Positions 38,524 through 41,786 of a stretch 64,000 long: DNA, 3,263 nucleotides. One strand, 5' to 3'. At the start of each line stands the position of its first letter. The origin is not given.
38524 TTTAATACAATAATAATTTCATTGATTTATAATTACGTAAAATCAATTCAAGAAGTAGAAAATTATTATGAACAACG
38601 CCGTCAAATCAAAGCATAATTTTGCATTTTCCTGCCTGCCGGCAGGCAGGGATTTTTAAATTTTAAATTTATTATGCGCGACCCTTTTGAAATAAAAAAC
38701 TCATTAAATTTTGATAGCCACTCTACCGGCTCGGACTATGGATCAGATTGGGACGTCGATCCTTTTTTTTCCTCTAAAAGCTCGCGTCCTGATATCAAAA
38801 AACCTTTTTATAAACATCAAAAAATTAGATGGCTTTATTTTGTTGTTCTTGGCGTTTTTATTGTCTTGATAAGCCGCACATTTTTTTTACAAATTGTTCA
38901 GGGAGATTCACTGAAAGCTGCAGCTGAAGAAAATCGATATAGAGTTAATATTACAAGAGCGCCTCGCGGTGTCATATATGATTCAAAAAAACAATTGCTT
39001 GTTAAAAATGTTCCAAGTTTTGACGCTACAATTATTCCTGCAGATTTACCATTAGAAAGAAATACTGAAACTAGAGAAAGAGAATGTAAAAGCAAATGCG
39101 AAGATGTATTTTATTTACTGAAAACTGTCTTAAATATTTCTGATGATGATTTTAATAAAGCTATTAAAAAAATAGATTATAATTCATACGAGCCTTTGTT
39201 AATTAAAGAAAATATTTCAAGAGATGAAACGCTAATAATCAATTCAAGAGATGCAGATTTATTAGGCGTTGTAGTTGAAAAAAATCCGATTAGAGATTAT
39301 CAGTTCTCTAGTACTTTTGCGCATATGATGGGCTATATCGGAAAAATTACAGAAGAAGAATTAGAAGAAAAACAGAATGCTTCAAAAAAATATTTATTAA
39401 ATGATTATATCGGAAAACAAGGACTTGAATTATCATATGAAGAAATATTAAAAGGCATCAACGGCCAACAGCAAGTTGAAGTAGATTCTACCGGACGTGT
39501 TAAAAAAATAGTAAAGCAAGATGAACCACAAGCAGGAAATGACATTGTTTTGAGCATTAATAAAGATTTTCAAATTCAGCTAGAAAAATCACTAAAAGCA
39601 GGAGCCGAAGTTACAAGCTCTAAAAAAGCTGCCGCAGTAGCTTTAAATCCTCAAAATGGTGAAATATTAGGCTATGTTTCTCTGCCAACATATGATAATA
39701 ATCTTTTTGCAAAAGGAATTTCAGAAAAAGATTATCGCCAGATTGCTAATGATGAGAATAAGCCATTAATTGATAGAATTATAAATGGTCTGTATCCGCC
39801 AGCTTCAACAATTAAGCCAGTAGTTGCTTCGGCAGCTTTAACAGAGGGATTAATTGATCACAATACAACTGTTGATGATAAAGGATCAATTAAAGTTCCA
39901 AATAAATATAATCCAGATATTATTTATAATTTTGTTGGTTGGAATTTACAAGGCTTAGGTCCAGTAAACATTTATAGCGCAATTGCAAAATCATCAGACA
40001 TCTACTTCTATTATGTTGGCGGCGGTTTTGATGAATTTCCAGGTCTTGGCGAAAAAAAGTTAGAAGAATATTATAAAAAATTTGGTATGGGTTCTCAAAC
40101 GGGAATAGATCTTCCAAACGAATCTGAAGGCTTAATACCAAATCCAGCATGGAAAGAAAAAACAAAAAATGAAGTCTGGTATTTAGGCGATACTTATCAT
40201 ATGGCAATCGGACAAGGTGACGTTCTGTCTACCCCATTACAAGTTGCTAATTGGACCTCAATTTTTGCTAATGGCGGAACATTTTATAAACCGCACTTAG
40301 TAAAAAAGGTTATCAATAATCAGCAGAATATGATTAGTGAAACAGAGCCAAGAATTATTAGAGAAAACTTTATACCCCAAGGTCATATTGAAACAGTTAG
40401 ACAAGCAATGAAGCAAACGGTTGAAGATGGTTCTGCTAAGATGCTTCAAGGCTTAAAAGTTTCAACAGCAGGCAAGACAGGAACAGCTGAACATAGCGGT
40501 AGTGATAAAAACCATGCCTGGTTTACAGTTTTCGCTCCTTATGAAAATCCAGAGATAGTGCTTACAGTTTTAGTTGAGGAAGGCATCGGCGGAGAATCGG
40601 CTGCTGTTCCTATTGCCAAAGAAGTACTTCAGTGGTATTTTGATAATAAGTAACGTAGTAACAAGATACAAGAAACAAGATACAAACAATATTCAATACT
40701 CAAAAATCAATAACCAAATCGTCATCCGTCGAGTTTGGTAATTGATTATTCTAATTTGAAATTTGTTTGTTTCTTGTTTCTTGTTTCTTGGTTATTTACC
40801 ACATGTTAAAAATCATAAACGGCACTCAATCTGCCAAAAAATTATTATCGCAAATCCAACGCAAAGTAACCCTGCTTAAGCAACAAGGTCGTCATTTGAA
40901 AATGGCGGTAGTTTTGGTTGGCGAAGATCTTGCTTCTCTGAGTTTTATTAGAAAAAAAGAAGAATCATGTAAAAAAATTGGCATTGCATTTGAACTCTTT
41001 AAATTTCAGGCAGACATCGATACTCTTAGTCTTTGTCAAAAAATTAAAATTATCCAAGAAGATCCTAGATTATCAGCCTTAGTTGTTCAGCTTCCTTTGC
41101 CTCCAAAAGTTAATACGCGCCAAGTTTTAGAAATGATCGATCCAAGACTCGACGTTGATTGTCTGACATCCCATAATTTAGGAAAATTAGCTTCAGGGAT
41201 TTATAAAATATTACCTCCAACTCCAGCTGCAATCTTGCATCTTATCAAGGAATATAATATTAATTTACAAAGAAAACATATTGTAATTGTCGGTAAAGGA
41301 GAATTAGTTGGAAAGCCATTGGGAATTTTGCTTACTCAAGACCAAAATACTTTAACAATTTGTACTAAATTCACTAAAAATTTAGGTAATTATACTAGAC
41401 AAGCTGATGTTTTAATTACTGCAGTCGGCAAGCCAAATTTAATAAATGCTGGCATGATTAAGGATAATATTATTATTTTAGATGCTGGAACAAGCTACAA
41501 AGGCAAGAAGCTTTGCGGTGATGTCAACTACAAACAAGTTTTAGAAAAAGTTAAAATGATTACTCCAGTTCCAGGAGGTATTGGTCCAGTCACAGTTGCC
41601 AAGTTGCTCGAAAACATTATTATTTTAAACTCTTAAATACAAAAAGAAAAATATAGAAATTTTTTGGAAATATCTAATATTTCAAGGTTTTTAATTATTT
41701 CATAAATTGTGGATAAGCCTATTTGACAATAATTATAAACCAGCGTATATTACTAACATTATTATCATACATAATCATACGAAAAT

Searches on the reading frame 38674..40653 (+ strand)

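Call 35: search_protein_families(library=pfam, proteins=[window:38674-40653:+])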
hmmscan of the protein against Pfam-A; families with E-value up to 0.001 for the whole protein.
window:38674-40653:+ (659 aa): 2 families
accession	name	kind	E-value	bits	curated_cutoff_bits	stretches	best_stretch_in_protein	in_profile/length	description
PF00905.27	Transpeptidase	-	4.6e-64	216.9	22.1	1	320-653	2-299/299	Penicillin binding protein transpeptidase domain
PF03717.20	PBP_dimer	-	5.8e-44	151.1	24.4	1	95-277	3-176/180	Penicillin-binding Protein dimerisation domain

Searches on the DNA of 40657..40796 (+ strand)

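Call 58: search_dna_similar(query=window:40657-40796:+, collection=plasmids, mode=distant, max_evalue=0.001, max_rows=15)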
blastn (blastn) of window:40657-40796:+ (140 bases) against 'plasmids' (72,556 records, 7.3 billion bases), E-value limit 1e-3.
No match.

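Call 59: search_dna_similar(query=window:40657-40796:+, collection=phages, mode=distant, max_evalue=0.001, max_rows=15)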
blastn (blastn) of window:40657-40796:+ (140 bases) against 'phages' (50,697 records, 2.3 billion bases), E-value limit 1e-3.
No match.

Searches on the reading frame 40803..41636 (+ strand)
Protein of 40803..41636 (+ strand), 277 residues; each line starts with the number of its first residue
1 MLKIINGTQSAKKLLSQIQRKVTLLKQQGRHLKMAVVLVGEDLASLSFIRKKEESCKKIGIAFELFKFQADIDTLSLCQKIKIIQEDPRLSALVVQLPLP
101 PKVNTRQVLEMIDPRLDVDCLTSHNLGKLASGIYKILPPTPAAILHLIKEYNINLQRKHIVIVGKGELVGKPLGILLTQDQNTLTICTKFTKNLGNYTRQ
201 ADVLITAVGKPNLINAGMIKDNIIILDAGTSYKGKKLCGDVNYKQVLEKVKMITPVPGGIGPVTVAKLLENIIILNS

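Call 35: search_protein_families(library=pfam, proteins=[window:40803-41636:+])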
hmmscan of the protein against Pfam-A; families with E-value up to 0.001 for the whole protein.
window:40803-41636:+ (277 aa): 2 families
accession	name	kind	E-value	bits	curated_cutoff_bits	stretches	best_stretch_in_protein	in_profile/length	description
PF02882.25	THF_DHG_CYH_C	-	4e-53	179.4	27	1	123-273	2-153/160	Tetrahydrofolate dehydrogenase/cyclohydrolase, NAD(P)-binding domain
PF00763.28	THF_DHG_CYH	-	3.6e-27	95.3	32.8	1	5-119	1-115/115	Tetrahydrofolate dehydrogenase/cyclohydrolase, catalytic domain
